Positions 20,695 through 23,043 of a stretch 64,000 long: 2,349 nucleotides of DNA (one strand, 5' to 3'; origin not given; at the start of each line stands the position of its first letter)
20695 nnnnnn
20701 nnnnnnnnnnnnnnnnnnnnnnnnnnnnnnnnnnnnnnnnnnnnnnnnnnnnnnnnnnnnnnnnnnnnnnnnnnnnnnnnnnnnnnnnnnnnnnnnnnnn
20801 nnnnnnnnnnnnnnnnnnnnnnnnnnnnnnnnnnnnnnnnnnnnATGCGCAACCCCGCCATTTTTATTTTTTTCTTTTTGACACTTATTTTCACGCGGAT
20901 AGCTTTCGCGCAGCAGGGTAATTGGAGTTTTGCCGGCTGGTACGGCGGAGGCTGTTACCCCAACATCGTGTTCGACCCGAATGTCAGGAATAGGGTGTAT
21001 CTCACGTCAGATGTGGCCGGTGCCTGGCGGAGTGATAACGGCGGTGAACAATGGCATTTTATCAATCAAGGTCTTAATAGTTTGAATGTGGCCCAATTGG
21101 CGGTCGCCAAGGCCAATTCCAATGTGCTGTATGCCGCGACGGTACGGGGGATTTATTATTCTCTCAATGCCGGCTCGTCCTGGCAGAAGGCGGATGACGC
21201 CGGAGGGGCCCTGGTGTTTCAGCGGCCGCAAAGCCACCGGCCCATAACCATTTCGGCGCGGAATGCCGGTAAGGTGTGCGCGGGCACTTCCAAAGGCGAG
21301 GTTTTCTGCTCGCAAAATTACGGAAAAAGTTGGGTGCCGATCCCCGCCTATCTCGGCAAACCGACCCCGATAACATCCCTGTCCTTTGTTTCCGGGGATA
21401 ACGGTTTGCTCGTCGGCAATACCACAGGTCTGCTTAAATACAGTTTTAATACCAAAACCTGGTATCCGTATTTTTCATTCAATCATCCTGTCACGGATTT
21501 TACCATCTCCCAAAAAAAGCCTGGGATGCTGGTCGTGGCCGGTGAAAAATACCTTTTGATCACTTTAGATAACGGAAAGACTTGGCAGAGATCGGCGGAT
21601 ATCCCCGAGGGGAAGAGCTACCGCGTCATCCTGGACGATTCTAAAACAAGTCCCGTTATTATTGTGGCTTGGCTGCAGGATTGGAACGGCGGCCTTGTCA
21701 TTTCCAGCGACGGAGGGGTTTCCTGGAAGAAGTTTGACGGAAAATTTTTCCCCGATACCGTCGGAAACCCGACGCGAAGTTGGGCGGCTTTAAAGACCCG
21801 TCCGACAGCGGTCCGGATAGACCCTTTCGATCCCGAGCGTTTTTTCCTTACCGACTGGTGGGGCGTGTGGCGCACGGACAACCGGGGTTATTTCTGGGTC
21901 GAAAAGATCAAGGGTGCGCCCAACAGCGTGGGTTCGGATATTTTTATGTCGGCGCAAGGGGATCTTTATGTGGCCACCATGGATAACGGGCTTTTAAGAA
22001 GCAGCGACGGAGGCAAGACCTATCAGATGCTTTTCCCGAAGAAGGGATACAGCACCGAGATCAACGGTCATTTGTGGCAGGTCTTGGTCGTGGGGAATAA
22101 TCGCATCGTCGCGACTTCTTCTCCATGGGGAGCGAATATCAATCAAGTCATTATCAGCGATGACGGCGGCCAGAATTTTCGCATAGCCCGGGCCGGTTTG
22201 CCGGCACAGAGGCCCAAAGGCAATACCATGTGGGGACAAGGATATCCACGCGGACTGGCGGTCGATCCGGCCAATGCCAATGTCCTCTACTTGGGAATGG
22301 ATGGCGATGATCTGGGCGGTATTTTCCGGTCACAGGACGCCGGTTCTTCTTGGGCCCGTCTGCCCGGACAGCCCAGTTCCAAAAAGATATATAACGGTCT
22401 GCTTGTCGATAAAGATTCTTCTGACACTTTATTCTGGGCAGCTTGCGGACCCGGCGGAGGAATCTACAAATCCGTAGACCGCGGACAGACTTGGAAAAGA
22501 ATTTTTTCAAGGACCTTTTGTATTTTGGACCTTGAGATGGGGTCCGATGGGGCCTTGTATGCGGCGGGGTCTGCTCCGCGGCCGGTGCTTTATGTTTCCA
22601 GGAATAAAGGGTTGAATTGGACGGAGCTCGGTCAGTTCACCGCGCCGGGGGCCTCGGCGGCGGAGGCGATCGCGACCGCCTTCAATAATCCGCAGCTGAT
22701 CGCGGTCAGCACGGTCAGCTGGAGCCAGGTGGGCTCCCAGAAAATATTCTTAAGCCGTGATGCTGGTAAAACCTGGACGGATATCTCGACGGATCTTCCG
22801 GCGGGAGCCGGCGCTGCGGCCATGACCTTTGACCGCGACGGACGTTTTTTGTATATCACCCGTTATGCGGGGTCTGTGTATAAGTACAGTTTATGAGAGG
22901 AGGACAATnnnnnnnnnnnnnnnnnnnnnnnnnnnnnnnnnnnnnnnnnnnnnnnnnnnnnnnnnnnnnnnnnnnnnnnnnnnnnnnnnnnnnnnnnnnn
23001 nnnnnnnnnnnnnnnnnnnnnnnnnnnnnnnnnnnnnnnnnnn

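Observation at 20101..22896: Fusion of a cytoplasmic GT26 (WecB/TagA/CpsF) glycosyltransferase to a periplasmic BNR/Asp-box beta-propeller via a signal-anchor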

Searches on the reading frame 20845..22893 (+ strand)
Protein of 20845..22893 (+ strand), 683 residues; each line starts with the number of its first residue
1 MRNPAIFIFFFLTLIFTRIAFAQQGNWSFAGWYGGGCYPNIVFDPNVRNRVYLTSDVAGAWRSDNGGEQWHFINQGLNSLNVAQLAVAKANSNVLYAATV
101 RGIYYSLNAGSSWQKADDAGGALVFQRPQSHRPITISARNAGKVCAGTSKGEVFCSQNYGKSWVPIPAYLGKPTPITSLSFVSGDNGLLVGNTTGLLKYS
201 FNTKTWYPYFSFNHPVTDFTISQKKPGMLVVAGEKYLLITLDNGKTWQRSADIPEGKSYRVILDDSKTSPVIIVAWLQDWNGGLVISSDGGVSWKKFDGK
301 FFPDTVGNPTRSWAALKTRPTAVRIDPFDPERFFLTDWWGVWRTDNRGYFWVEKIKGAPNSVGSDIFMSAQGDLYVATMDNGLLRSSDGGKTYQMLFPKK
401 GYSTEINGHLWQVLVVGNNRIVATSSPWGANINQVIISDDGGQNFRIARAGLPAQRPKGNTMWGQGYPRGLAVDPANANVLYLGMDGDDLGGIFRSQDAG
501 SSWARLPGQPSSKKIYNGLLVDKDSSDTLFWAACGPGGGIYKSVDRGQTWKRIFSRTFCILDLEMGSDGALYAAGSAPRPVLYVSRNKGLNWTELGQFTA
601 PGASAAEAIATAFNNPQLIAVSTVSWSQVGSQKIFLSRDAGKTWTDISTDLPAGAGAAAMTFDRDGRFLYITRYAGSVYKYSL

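Call 3: search_protein_families(library=pfam, proteins=[window:20845-22893:+], max_evalue=0.01)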
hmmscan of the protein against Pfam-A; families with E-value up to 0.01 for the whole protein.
window:20845-22893:+ (683 aa): 6 families
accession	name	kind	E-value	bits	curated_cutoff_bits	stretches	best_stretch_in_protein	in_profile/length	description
PF15902.12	Sortilin-Vps10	-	1.7e-29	103.4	33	6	60-169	3-115/446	Sortilin, neurotensin receptor 3,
PF02012.26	BNR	-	1.3e-18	64.3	27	0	239-249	2-12/12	BNR/Asp-box repeat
PF14870.12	PSII_BNR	-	8.5e-12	45.4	27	1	135-199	238-302/303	Photosynthesis system II assembly factor YCF48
PF15899.11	BNR_6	-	4.6e-05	23.5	27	0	540-553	1-14/14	BNR-Asp box repeat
PF12768.13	Rax2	-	0.0032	17.3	28.8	0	177-252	77-164/254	Rax2 C-terminal beta propeller domain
PF19755.4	DUF6242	-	0.0088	16.4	29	0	590-680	128-210/217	Domain of unknown function (DUF6242)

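Call 23: find_related_loci(query=A1, collection=genome_contigs, flank=6000)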
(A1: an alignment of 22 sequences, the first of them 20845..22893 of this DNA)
Query A1 (683 aa) in genome_contigs; peptide patterns used: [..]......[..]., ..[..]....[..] (x = any residue, [..] = any of these).
75 stretches matched a pattern; 25 encode a relative of the query (tblastn E <= 1e-3); 25 distinct loci.
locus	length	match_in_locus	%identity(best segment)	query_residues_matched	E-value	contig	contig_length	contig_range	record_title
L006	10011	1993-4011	51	7-680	0e+0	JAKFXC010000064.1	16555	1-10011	MAG: Candidatus Omnitrophota bacterium isolate ND2_Bin_17 ND2_0000413, whole genome shotgun sequence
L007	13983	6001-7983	49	21-683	0e+0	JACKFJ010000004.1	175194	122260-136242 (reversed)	MAG: Candidatus Omnitrophota bacterium isolate HK-STAS-OMNI-2 HK-STAS-OMNI-2_4, whole genome shotgun sequence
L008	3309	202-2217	49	6-683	0e+0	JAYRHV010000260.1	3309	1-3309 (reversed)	MAG: Candidatus Omnitrophota bacterium isolate SZ_szas25bin.37 k141_1106197, whole genome shotgun sequence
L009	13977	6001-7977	47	26-683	0e+0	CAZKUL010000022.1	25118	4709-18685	MAG TPA_asm: uncultured Planctomycetales bacterium isolate binchicken_co241_121 genome assembly, contig: NODE_1830_lengt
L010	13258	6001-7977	46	26-683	0e+0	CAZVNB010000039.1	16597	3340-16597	MAG TPA_asm: uncultured Planctomycetia bacterium isolate binchicken_co203_540 genome assembly, contig: k141_558802, whol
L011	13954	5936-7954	48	4-683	0e+0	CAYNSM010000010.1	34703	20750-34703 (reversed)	MAG TPA_asm: uncultured Planctomycetales bacterium isolate SRP278252_co1_54 genome assembly, contig: NODE_1878_length_34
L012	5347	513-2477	47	20-683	0e+0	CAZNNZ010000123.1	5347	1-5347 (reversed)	MAG TPA_asm: uncultured Planctomycetales bacterium isolate SRP278252_co2_854 genome assembly, contig: NODE_33256_length_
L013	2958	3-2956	48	20-683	0e+0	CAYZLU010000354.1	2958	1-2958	MAG TPA_asm: uncultured Planctomycetales bacterium isolate binchicken_co241_372 genome assembly, contig: NODE_49028_leng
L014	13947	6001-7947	46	26-680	0e+0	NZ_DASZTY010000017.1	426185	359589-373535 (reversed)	MAG: Hyphomicrobium sp. isolate SMAG_U6089 k141_858750, whole genome shotgun sequence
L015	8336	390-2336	48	26-683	0e+0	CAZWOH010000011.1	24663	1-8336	MAG TPA_asm: uncultured Planctomycetales bacterium isolate binchicken_co346_31 genome assembly, contig: NODE_398_length_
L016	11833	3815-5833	47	14-683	0e+0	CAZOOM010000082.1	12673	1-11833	MAG TPA_asm: uncultured bacterium isolate SRP257259_co1_149 genome assembly, contig: NODE_6888_length_12673_cov_4.402599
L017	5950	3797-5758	47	26-680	0e+0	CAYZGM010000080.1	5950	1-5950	MAG TPA_asm: uncultured Planctomycetia bacterium isolate binchicken_co248_287 genome assembly, contig: NODE_22809_length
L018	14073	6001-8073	44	7-683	0e+0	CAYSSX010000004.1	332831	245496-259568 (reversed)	MAG TPA_asm: uncultured bacterium isolate SRP342105_co1_457 genome assembly, contig: NODE_18_length_332831_cov_12.183451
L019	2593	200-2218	45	7-683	0e+0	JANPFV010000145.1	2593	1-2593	MAG: Candidatus Omnitrophota bacterium isolate VAR_69_metabat_93 VAR_69_k141_2183722, whole genome shotgun sequence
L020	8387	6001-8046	45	2-683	1e-177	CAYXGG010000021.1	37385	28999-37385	MAG TPA_asm: uncultured Planctomycetales bacterium isolate SRP150892_co2_491 genome assembly, contig: NODE_1311_length_3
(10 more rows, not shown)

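Call 29: search_solved_structures(query=A1, max_evalue=0.01, show_alignments=1)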
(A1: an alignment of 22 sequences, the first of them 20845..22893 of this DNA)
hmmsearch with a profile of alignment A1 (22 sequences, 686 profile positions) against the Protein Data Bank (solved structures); distinct sequences matched with E-value up to 0.01: 40.
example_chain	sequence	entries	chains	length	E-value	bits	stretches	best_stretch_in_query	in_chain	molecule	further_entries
6p2k_A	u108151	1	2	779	1.2e-21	79.8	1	35-214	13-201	Fibronectin type III domain-containing protein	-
7kn8_A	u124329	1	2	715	6.8e-20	74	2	530-652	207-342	Cellulase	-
2cn2_A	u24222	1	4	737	2.7e-18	68.7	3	431-516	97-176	BETA-1,4-XYLOGLUCAN HYDROLASE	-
1sqj_A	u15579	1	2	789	1.9e-17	65.9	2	26-196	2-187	oligoxyloglucan reducing-end-specific cellobiohydrolase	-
2ebs_A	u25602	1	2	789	2.4e-17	65.5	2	26-196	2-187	Oligoxyloglucan reducing end-specific cellobiohydrolase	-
3b7f_A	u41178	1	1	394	4e-17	64.8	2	91-234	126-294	Glycosyl hydrolase, BNR repeat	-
2cn3_A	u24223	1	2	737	4.8e-17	64.6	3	431-516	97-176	BETA-1,4-XYLOGLUCAN HYDROLASE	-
6p2m_A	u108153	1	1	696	4.9e-15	57.9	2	469-650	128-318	Type 3a cellulose-binding domain protein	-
5jwz_A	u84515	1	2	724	8.9e-15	57.1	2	430-515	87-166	Cellulose-binding family II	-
5fkr_A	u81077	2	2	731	1.2e-12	50.1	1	430-512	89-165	ENDO-1,4-BETA-GLUCANASE/XYLOGLUCANASE, PUTATIVE, GLY74A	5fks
5fkt_A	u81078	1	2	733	1.8e-12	49.5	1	430-512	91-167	ENDO-1,4-BETA-GLUCANASE/XYLOGLUCANASE, GLY74A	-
6p2n_A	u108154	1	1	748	3.7e-12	48.4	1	467-558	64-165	Xyloglucanase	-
6mgj_A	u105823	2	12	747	4.5e-12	48.1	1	467-558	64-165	Xyloglucanase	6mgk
6p2o_A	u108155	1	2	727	5.6e-12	47.8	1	465-515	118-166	Xyloglucanase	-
3a0f_A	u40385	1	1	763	1.1e-11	46.9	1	439-560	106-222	Xyloglucanase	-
6mgl_A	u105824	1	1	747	2.3e-11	45.8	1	467-558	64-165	Xyloglucanase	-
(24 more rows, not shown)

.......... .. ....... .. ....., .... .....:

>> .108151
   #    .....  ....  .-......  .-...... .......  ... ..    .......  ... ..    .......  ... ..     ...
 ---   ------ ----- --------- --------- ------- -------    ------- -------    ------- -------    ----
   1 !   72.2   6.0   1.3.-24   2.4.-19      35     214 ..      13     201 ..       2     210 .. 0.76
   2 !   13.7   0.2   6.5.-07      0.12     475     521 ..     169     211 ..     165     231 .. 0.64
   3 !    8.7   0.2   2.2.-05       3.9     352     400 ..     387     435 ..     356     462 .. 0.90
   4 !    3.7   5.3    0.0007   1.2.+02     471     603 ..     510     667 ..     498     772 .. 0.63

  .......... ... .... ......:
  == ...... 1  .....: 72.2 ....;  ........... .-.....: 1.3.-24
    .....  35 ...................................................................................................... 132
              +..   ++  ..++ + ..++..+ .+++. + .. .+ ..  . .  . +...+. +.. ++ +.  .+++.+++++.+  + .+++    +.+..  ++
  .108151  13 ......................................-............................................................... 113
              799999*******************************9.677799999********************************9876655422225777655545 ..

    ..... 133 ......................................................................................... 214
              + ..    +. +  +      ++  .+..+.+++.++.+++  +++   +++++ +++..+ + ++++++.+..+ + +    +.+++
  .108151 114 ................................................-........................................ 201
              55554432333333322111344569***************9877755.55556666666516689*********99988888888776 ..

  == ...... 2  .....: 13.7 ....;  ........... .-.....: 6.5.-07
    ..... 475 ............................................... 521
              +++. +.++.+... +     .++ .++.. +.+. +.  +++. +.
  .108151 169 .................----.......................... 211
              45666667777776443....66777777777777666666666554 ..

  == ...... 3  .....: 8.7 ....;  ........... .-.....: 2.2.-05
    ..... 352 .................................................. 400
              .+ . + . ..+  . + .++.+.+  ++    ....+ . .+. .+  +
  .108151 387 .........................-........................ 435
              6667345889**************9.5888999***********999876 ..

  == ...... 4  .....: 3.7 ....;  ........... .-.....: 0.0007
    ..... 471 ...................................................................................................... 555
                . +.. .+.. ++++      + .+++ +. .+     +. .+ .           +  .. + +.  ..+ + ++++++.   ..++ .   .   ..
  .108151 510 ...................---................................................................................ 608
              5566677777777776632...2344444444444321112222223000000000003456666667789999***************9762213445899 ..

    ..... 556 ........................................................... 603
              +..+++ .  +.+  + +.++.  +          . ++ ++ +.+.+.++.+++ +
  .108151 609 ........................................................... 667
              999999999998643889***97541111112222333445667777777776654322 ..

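Call 36: predict_structure(alignment_id=A1)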
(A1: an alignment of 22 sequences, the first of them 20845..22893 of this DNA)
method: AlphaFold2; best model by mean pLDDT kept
length: 683 residues; sequences in the alignment: 22
mean_pLDDT: 89.3   pTM: 0.84
mean pLDDT of the five models: 89.3, 89.1, 88.5, 87.7, 87.0
residues with pLDDT >= 90: 436; 70-90: 217; 50-70: 22; < 50: 8
segments of 3 or more residues with pLDDT < 50: 17-23
pLDDT, mean of each block of 10 residues (from residue 1): 70 60 66 75 96 89 92 86 93 94 94 91 80 92 93 94 84 84 90 91 89 86 90 95 92 93 90 92 93 93 79 82 93 89 93 78 89 89 88 86 88 89 93 95 94 94 90 95 95 96 96 94 95 93 97 93 94 89 93 90 87 94 83 92 91 88 92 86 90
secondary structure, 60 per line:
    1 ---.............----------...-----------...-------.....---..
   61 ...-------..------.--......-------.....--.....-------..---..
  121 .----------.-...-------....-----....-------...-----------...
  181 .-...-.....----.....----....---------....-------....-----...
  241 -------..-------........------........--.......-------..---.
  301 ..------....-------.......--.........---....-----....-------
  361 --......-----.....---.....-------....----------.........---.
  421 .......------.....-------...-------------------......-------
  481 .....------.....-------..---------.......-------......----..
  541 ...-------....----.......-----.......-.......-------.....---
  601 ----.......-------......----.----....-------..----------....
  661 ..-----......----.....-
elements in order: H4-16 E27-29 E41-43 E51-55 E59-63 E82-87 E95-99 E102-106 E134-136 E144-147 E153-156 E164-166 E178-181 E187-191 E196-200 E205-208 E218-221 E229-232 E238-240 E257-264 E271-278 E281-287 E300-302 H309-312 E320-326 E329-337 E341-344 E350-353 E363-368 E374-378 E382-386 E394-397 E408-416 E420-427 E434-438 E446-448 E468-473 E481-485 E492-496 E515-521 E529-534 E539-543 E551-554 E559-565 E571-577 E579-585 E593-597 E605-611 E619-624 E634-637 E657-662 E668-673 E678-682

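Call 39: fold_search(model_id=the predicted structure, library=pdb)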
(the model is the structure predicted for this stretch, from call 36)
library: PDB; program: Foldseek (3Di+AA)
matches with E <= 10: 1963; with E <= 0.001: 1770
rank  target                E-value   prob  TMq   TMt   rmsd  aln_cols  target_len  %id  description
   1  5jwz_A                9.9e-30  1.00  0.76  0.72   5.2       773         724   18  Structure of a Putative Xyloglucanase from the Cellulolytic Bacteria Streptomyces sp. SirexAA-E (released 2016-06-01)
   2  5fkq_B                1.0e-29  1.00  0.76  0.72   5.1       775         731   17  Unraveling the first step of xyloglucan degradation by the soil saprophyte Cellvibrio japonicus through the functional (released 2015-11-04)
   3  5jwz_B                2.0e-29  1.00  0.74  0.70   5.4       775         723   18  Structure of a Putative Xyloglucanase from the Cellulolytic Bacteria Streptomyces sp. SirexAA-E (released 2016-06-01)
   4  5fkt_B                3.9e-29  1.00  0.76  0.71   5.0       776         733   17  Unraveling the first step of xyloglucan degradation by the soil saprophyte Cellvibrio japonicus through the functional (released 2015-11-04)
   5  6p2m_A                4.3e-29  1.00  0.75  0.73   4.8       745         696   18  Crystal structure of the Caldicellulosiruptor lactoaceticus GH74 (ClGH74a) enzyme in complex with LLG xyloglucan (released 2019-07-31)
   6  6p2o_A                4.5e-29  1.00  0.76  0.72   4.9       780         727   18  Crystal structure of Streptomyces rapamycinicus GH74 in complex with xyloglucan fragments XLLG and XXXG (released 2019-07-31)
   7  5fkr                  4.5e-29  1.00  0.76  0.71   5.2       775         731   16  Unraveling the first step of xyloglucan degradation by the soil saprophyte Cellvibrio japonicus through the functional a (released 2015-11-25)
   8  5fkt_A                9.6e-29  1.00  0.76  0.71   5.3       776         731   17  Unraveling the first step of xyloglucan degradation by the soil saprophyte Cellvibrio japonicus through the functional (released 2015-11-04)
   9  7kn8_B                1.1e-28  1.00  0.75  0.73   5.2       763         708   18  Crystal structure of the GH74 xyloglucanase from Xanthomonas campestris (Xcc1752) (released 2021-05-26)
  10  5fkq_A                1.3e-28  1.00  0.76  0.72   5.0       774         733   17  Unraveling the first step of xyloglucan degradation by the soil saprophyte Cellvibrio japonicus through the functional (released 2015-11-04)
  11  6p2l_A                2.5e-28  1.00  0.72  0.72   5.6       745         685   18  Crystal structure of Niastella koreensis GH74 (NkGH74) enzyme (released 2019-07-31)
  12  6p2k_A                3.4e-28  1.00  0.72  0.65   5.6       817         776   17  Crystal structure of AFV00434, an ancestral GH74 enzyme (released 2019-07-31)
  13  7kn8_A                6.9e-28  1.00  0.74  0.72   5.3       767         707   17  Crystal structure of the GH74 xyloglucanase from Xanthomonas campestris (Xcc1752) (released 2021-05-26)
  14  6p2n                  8.8e-28  1.00  0.73  0.68   5.3       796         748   16  Crystal structure of Paenibacillus graminis GH74 (PgGH74) (released 2019-07-31)
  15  6mgj_A                1.1e-27  1.00  0.75  0.69   5.3       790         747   17  Crystal structure of the catalytic domain from GH74 enzyme PoGH74 from Paenibacillus odorifer, apoenzyme (released 2019-01-23)
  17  6p2k_B                2.2e-27  1.00  0.73  0.65   5.3       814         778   17  Crystal structure of AFV00434, an ancestral GH74 enzyme (released 2019-07-31)
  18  6mgl_A                4.5e-27  1.00  0.72  0.67   5.8       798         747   16  Crystal structure of the catalytic domain from GH74 enzyme PoGH74 from Paenibacillus odorifer, D60A mutant in complex  (released 2019-01-23)
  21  1sqj_B                2.4e-26  1.00  0.73  0.66   6.0       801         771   17  Crystal Structure Analysis of Oligoxyloglucan reducing-end-specific cellobiohydrolase (OXG-RCBH) (released 2004-07-20)
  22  2ebs_A                2.6e-26  1.00  0.73  0.65   5.9       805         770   16  Crystal Structure Anaalysis of Oligoxyloglucan reducing-end-specific cellobiohydrolase (OXG-RCBH) D465N Mutant Complex (released 2007-06-26)
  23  2ebs_B                6.1e-26  1.00  0.75  0.67   5.5       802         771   16  Crystal Structure Anaalysis of Oligoxyloglucan reducing-end-specific cellobiohydrolase (OXG-RCBH) D465N Mutant Complex (released 2007-06-26)
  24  1sqj_A                6.5e-26  1.00  0.73  0.66   5.5       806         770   17  Crystal Structure Analysis of Oligoxyloglucan reducing-end-specific cellobiohydrolase (OXG-RCBH) (released 2004-07-20)
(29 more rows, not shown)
